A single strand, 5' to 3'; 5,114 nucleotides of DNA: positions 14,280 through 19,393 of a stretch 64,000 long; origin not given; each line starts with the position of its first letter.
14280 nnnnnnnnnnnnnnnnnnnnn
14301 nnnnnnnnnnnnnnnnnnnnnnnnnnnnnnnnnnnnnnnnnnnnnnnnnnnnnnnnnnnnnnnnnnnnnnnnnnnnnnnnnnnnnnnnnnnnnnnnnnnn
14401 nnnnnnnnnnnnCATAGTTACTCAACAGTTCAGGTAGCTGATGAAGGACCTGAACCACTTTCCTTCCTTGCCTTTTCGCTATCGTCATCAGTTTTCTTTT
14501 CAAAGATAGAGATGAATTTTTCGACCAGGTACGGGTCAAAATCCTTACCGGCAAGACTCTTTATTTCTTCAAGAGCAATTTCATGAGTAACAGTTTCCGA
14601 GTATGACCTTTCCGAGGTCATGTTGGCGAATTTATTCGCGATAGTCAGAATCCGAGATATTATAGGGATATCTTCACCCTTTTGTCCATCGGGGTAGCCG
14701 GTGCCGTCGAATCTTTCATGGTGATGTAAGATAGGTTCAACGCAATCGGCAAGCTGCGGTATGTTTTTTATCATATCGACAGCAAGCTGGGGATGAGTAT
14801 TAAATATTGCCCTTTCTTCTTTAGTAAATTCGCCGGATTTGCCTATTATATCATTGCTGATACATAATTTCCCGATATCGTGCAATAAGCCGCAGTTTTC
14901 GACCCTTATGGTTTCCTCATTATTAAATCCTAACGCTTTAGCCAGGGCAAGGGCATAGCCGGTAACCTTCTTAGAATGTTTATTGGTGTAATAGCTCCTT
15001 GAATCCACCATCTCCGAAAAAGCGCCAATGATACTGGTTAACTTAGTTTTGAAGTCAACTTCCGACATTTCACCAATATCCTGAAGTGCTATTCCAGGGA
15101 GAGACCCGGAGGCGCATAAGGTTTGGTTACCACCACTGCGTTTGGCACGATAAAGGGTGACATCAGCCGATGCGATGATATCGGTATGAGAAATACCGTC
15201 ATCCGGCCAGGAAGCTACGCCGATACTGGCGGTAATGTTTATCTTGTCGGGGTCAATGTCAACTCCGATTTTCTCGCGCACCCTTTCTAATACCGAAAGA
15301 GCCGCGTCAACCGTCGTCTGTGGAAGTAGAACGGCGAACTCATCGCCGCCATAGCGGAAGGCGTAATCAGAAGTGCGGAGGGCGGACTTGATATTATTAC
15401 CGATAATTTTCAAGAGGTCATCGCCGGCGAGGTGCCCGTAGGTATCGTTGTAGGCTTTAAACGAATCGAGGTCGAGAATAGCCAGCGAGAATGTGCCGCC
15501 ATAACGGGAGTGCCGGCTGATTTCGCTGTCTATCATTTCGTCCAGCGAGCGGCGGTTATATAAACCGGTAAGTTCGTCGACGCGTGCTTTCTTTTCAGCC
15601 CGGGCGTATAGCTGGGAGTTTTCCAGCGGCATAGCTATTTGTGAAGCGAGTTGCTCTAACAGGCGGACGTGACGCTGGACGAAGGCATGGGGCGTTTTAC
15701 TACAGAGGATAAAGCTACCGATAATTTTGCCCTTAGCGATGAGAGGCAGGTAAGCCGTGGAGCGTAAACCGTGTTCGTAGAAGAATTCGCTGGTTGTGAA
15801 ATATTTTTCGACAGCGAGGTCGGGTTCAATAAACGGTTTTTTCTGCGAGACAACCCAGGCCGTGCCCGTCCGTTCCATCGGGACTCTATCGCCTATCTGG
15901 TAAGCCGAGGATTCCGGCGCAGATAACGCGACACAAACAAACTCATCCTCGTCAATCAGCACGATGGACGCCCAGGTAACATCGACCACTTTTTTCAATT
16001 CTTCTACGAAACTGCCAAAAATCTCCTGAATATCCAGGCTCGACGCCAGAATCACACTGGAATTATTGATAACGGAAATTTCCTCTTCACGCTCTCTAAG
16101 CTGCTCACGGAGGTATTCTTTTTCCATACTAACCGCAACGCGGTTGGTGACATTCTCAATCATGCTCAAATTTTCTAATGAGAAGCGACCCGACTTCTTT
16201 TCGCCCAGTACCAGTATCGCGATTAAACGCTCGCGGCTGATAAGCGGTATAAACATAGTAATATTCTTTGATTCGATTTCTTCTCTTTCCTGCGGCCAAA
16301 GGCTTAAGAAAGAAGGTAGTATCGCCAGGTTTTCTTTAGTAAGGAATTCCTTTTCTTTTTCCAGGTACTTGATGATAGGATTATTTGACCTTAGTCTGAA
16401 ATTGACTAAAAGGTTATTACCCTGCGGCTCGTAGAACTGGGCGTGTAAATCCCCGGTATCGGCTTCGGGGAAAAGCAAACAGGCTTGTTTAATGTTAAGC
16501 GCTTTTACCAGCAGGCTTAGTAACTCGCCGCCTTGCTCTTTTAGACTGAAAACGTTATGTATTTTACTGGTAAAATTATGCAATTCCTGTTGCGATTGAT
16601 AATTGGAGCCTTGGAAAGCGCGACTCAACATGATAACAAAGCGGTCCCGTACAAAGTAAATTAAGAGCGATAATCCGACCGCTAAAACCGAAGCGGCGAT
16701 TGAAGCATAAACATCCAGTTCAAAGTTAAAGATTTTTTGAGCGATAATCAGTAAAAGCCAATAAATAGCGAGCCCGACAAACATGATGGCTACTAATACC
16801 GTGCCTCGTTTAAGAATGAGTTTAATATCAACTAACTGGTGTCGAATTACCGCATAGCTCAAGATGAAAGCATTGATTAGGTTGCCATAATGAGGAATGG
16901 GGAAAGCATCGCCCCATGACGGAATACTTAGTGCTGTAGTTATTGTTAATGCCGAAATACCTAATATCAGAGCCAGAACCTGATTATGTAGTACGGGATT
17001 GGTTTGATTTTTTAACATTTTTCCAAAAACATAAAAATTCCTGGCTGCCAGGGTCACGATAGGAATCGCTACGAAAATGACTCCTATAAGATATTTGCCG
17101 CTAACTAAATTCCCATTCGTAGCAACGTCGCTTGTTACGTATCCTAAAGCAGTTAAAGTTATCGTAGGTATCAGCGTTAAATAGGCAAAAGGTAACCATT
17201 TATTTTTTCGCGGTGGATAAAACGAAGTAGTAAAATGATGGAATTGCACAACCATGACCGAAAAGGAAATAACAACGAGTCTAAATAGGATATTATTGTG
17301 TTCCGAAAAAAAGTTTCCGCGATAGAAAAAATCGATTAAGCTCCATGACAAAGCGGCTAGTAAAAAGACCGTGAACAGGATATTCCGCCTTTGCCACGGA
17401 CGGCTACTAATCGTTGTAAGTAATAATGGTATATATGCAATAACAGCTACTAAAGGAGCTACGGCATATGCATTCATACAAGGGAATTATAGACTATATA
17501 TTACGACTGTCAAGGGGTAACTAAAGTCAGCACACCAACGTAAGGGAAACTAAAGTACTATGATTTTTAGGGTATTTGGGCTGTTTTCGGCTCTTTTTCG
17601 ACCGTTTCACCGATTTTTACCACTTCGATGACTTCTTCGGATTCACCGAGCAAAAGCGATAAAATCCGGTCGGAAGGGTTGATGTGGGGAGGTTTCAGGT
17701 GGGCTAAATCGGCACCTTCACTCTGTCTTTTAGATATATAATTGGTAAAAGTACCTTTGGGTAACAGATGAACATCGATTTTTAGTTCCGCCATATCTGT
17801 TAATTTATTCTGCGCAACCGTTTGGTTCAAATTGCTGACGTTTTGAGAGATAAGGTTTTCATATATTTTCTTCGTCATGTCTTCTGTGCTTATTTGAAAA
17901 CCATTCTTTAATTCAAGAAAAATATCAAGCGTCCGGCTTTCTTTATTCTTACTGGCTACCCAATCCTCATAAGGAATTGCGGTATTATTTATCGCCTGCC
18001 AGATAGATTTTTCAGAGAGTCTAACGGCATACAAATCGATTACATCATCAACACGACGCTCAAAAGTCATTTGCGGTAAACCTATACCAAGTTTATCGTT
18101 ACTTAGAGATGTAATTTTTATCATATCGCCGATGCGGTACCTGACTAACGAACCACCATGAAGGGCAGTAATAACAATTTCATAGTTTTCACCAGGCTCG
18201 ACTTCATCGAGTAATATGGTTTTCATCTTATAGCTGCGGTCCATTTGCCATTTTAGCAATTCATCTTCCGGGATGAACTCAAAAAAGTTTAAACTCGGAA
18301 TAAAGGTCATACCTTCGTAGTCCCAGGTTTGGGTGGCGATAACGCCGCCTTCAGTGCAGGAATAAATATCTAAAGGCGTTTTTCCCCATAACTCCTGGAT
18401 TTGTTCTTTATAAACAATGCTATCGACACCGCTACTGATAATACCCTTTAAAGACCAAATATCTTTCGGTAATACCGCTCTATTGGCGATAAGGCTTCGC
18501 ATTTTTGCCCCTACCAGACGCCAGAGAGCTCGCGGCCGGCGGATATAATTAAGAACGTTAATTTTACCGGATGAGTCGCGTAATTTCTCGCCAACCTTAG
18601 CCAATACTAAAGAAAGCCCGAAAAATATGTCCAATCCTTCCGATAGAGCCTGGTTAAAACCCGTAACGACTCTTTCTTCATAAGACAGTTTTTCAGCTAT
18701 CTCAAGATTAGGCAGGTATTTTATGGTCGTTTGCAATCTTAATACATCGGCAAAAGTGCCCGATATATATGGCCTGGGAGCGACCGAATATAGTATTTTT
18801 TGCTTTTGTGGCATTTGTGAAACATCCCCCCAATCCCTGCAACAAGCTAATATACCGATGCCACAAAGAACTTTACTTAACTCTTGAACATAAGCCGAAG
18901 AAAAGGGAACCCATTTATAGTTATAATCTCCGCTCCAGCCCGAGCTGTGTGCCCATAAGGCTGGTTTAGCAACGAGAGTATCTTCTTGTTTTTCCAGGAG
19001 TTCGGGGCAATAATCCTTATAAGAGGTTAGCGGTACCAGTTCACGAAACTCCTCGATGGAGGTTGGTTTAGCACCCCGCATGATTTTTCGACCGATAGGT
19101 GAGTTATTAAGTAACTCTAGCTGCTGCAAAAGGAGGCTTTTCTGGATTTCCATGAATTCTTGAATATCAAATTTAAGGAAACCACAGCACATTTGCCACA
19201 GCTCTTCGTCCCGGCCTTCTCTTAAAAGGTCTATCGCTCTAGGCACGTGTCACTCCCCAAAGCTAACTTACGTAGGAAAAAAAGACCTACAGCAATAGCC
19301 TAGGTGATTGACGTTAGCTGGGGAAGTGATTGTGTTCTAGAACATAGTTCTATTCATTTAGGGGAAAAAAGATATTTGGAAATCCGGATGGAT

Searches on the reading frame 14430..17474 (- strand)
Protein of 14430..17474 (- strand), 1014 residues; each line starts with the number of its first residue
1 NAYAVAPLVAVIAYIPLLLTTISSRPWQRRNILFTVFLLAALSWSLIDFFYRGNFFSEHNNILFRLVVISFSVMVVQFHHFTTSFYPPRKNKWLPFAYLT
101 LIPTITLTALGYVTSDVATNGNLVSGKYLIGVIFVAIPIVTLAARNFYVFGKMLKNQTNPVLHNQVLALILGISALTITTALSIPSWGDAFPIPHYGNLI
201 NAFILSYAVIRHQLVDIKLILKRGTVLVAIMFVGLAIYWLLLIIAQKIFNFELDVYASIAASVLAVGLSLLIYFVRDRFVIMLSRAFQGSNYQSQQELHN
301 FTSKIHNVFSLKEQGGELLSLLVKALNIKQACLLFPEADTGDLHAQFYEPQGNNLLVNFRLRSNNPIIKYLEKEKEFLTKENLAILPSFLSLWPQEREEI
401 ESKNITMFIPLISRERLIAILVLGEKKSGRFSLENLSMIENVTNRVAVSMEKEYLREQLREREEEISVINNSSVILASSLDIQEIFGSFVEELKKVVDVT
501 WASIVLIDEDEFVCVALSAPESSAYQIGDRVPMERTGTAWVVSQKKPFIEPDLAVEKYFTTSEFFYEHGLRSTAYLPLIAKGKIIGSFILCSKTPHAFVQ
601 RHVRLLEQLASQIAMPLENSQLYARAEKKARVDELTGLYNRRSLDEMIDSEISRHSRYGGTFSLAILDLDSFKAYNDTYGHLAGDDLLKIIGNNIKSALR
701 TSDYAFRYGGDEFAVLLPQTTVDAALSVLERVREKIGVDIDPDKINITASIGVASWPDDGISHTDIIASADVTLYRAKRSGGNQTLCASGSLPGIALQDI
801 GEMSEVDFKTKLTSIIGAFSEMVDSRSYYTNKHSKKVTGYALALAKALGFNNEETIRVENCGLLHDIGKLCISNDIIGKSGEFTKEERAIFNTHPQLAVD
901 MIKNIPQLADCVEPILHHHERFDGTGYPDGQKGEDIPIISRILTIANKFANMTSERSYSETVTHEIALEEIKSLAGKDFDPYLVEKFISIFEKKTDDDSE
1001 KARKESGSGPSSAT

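Call 66: search_protein_families(library=pfam, proteins=[window:14430-17474:-], max_evalue=0.00001)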
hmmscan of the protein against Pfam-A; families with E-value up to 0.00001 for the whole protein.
window:14430-17474:- (1014 aa): 6 families
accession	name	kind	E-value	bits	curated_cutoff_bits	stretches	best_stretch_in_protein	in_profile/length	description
PF00990.26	GGDEF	-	5.9e-44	150.1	23.8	1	631-784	2-161/161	Diguanylate cyclase, GGDEF domain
PF13487.12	HD_5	-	1.4e-38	132.8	27.2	1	819-982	3-169/170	HD domain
PF13185.12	GAF_2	-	5.3e-24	85.4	28.6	1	480-615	2-133/136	GAF domain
PF01590.32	GAF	-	3.7e-18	66.8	22.4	1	481-615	1-131/133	GAF domain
PF13492.12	GAF_3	-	3.6e-17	63.4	27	1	481-619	1-129/129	GAF domain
PF01966.28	HD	-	3.3e-13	50.4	22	1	832-952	3-116/116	HD domain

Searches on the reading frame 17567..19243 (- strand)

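Call 66: search_protein_families(library=pfam, proteins=[window:17567-19243:-], max_evalue=0.00001)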
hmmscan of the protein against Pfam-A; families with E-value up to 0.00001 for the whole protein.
window:17567-19243:- (558 aa): 2 families
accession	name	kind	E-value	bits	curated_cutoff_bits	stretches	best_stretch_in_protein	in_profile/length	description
PF23571.1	GH3_M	-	9e-16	58.2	23.6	1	313-396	2-74/75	GH3 family central domain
PF03321.19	GH3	-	2.9e-07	30.4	23.6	1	28-125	10-109/304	GH3 family N-terminal domain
